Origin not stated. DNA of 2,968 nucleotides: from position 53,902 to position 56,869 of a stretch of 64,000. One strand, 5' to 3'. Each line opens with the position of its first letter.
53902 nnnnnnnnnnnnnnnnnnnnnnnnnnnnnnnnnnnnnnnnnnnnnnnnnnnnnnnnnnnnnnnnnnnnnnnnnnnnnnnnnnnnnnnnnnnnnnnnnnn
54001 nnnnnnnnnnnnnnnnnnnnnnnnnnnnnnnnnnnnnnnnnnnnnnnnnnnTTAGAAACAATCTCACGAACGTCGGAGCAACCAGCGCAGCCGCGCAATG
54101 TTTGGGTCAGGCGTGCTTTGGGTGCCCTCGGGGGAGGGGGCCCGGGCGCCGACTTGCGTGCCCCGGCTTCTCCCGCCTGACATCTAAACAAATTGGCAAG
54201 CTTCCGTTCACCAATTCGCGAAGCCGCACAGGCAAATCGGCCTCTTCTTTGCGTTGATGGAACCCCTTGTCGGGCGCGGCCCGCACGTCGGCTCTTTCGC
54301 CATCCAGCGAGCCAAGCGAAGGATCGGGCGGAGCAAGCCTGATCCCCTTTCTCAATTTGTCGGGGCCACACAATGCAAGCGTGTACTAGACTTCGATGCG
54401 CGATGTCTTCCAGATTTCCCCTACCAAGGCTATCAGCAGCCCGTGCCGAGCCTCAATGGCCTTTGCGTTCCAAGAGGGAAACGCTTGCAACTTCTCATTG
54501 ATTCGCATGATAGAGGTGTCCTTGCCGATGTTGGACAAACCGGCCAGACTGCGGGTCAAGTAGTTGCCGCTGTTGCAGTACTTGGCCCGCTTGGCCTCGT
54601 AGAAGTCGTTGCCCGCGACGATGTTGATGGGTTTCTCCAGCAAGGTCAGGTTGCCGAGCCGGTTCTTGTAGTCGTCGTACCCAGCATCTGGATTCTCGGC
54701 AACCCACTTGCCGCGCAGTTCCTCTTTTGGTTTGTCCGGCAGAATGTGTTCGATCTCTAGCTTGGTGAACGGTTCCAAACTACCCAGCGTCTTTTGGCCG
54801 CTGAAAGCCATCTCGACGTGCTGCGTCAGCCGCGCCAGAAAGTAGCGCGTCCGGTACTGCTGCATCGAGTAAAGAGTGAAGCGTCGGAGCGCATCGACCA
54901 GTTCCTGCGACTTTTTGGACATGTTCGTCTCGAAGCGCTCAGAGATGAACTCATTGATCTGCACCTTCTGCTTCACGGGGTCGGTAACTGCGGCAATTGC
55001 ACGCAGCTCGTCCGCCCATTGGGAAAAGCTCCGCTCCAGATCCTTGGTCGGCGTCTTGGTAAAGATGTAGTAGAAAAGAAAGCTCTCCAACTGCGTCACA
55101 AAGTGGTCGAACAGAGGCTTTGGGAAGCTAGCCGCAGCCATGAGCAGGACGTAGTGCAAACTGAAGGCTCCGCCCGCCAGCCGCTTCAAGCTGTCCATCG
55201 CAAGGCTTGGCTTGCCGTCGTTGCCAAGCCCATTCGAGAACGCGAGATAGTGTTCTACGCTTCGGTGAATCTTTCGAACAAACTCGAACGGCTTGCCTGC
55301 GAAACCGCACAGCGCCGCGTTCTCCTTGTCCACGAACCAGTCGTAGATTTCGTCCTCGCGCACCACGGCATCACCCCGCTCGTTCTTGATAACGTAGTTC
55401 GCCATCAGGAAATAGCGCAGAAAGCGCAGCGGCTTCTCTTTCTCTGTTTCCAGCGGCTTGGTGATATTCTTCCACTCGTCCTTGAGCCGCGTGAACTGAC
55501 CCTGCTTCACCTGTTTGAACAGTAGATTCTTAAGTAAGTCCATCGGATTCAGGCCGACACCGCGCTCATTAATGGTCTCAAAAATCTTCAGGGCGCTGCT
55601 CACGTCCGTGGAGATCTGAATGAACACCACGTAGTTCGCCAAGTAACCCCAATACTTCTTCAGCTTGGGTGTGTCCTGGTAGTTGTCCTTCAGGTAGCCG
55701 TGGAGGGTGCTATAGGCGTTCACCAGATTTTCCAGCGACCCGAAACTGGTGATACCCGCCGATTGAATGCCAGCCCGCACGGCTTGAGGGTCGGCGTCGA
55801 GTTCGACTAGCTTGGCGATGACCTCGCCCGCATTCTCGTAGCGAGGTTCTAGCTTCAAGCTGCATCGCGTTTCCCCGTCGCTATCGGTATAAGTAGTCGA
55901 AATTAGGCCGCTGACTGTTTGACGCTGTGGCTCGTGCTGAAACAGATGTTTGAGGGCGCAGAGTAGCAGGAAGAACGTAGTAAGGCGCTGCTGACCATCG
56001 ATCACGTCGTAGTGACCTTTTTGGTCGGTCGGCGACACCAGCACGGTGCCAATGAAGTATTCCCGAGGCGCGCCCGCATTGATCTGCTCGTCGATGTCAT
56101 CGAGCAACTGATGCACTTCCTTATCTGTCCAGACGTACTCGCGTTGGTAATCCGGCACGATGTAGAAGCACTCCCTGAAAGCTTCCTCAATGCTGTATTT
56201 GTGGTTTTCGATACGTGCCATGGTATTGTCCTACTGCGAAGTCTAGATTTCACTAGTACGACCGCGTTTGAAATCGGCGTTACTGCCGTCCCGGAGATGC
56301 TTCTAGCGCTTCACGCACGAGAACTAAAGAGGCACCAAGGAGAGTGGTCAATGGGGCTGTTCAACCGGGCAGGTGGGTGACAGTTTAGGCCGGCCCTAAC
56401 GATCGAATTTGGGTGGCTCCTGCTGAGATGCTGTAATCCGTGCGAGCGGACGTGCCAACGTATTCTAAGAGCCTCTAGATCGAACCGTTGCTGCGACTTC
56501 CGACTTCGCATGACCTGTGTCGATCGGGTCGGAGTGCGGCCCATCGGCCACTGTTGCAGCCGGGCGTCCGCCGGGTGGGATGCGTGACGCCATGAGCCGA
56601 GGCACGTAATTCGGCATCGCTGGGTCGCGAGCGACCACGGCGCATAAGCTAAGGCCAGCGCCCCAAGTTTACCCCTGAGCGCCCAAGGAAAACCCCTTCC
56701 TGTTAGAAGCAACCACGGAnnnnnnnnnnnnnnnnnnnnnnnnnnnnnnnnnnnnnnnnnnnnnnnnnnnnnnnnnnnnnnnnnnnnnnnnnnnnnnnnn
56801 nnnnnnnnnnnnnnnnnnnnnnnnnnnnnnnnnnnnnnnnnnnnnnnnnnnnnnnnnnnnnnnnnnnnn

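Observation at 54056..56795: Compact low-GC defence islet: solitary GmrSD-family type IV restriction enzyme between gspE and a channel gene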

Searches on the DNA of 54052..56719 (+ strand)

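Call 27: search_dna_similar(query=window:54052-56719:+, collection=plasmids, mode=distant, max_rows=15)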
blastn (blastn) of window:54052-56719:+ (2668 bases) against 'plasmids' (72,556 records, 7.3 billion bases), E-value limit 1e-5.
Records with a match: 2; places in all: 2; records where one place covers at least 80% of the query: 0.
Best place of each record, by identity: 80-90% 1; 60-80% 1.
By first word of the organism name: Caballeronia 1; Ralstonia 1.
By predicted mobility (MOB-suite, as given by PLSDB): non-mobilizable 2.
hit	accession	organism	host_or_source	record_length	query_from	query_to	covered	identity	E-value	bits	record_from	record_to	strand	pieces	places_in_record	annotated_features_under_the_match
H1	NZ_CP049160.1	Caballeronia sp. SBC1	whole organism,soil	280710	393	2173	67%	71.0%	0e+0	829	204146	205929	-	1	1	DUF262 domain-containing protein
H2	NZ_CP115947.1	Ralstonia solanacearum MolK2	Musa sp.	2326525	1940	2170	9%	84.0%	1e-62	251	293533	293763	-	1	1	record has no annotation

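Call 28: search_dna_similar(query=window:54052-56719:+, collection=phages, mode=distant, max_rows=15)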
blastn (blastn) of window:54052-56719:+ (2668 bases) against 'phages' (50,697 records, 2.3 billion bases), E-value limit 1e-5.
Records with a match: 1; places in all: 1; records where one place covers at least 80% of the query: 0.
Best place of each record, by identity: 60-80% 1.
By first word of the organism name: Bacteriophage 1.
By host as written in the record: - 1.
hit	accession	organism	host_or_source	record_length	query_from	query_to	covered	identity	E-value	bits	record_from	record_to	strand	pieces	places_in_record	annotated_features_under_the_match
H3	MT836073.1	Bacteriophage sp.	human fecal samples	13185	1467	1549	3%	77.1%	2e-7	65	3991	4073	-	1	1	record has no annotation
